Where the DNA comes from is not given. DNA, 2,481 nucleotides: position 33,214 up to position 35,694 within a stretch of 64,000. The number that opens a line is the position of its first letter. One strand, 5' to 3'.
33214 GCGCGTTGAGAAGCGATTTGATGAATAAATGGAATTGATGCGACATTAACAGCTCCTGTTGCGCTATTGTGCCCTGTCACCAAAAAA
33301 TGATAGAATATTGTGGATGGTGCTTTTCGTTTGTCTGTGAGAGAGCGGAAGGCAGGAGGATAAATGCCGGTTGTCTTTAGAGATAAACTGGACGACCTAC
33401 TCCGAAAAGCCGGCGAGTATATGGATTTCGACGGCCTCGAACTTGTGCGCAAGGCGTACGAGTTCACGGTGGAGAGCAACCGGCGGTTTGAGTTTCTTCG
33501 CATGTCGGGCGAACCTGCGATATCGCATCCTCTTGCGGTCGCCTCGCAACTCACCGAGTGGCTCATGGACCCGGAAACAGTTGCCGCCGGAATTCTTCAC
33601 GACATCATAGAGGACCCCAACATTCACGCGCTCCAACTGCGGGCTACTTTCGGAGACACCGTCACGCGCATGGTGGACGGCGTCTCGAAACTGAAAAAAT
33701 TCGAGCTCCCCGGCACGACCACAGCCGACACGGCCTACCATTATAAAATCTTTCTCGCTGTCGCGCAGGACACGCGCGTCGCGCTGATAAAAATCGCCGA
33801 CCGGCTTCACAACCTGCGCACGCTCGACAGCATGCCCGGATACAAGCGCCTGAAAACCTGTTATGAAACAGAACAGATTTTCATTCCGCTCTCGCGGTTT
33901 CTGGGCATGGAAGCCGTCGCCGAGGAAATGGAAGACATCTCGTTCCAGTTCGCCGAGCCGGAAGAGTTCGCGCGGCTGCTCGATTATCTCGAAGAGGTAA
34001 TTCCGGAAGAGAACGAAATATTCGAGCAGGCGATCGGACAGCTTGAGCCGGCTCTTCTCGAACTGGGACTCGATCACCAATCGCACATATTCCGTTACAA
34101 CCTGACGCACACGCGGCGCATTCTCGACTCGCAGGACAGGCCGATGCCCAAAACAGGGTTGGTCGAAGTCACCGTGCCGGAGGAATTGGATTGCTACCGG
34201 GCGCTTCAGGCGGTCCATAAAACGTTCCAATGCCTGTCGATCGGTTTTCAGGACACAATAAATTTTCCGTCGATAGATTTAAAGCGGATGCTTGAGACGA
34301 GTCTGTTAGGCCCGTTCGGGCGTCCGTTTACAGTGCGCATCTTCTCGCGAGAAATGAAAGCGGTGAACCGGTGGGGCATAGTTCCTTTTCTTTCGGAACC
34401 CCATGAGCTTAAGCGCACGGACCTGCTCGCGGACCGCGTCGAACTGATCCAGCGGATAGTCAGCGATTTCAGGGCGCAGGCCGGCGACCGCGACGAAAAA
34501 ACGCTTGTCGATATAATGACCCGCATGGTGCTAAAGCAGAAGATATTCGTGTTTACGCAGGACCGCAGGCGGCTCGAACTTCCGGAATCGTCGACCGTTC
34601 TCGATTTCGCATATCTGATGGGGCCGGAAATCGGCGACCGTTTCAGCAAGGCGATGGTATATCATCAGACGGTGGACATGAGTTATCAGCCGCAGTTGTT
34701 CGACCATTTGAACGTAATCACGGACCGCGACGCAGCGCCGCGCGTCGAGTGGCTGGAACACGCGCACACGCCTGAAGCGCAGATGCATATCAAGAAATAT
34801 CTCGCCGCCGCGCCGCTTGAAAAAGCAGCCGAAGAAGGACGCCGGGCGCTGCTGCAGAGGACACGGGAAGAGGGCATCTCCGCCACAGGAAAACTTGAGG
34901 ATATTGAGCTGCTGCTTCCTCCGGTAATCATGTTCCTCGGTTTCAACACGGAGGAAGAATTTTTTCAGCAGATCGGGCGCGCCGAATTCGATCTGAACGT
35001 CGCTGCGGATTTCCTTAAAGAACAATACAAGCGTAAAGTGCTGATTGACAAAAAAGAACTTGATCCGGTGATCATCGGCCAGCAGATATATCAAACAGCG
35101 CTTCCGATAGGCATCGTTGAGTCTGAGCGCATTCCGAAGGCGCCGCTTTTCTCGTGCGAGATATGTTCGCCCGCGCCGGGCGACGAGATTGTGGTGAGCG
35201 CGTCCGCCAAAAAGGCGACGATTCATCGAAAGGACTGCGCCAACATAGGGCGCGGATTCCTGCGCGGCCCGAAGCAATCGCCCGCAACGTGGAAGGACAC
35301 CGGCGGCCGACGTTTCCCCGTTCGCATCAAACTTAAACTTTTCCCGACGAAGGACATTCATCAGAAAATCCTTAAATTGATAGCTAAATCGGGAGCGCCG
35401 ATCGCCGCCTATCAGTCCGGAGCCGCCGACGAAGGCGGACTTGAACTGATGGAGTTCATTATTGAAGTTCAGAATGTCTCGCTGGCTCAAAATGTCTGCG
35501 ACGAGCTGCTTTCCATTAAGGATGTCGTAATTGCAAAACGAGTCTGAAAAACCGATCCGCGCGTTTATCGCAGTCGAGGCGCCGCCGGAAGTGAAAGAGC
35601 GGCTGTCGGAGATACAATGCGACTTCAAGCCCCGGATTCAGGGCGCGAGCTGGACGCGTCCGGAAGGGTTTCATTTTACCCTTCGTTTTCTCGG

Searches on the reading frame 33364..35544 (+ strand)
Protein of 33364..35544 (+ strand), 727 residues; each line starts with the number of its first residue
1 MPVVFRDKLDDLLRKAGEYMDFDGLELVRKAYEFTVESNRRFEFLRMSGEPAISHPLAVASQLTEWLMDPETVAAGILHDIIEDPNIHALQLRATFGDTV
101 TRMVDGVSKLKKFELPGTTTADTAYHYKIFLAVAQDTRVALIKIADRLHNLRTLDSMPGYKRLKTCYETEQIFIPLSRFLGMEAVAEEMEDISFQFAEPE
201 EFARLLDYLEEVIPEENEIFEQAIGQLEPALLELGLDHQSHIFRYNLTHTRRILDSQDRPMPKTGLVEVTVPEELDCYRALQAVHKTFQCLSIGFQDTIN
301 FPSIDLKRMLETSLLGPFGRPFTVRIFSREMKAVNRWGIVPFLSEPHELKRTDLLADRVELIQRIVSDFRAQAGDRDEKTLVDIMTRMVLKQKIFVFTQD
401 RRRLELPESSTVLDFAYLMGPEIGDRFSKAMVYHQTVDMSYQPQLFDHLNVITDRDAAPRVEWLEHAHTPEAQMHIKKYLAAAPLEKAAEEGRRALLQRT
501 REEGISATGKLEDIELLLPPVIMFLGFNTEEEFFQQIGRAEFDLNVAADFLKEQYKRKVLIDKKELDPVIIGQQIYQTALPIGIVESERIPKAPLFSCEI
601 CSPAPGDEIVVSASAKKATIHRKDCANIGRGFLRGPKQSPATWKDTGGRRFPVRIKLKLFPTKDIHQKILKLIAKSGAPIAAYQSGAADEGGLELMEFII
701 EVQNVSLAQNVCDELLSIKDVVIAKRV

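Call 53: search_protein_families(library=pfam, proteins=[window:33364-35544:+], max_evalue=0.00001)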
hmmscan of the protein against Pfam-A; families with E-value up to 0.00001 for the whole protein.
window:33364-35544:+ (727 aa): 4 families
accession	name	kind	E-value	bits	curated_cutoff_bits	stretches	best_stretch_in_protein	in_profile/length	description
PF13328.12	HD_4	-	3.1e-28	98.9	27.2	1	37-182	7-155/156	HD domain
PF01966.28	HD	-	2e-09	38.2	22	1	53-150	2-115/116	HD domain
PF02824.27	TGS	-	2e-08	34.6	22.2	1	394-442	1-49/60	TGS domain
PF13291.12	ACT_4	-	1e-06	29.7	27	1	648-726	2-80/80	ACT domain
